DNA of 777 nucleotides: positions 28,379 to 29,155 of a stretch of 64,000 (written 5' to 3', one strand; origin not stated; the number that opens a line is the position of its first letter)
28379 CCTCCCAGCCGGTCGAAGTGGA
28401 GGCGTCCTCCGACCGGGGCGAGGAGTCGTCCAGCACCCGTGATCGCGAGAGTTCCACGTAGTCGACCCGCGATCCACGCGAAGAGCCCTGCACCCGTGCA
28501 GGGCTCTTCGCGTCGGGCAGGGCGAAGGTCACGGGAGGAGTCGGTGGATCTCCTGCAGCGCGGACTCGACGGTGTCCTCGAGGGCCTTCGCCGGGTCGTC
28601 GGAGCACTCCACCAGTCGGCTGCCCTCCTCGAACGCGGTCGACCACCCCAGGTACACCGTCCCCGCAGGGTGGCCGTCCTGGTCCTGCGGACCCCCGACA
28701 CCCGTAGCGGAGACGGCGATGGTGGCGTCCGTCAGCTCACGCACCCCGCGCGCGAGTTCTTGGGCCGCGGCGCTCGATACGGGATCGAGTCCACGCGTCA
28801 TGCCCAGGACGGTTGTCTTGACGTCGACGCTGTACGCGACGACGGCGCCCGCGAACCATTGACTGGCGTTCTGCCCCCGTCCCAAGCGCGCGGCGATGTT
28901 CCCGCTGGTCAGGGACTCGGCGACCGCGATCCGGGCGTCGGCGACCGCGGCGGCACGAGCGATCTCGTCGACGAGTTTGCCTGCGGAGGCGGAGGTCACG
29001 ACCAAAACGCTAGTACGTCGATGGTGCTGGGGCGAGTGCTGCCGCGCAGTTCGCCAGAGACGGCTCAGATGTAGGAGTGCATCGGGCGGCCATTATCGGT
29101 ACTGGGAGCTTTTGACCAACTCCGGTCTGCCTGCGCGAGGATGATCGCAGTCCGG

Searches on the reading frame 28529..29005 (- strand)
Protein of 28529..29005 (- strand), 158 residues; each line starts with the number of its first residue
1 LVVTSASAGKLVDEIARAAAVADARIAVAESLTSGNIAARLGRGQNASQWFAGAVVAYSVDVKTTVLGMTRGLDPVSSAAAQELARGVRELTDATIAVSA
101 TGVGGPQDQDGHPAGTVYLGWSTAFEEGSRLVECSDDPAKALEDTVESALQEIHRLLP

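Call 64: find_encoding_contigs(protein=window:28529-29005:-, flank=3000, max_places=2)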
Protein window:28529-29005:- (158 aa): no gene with exactly this product is on record in the collection.
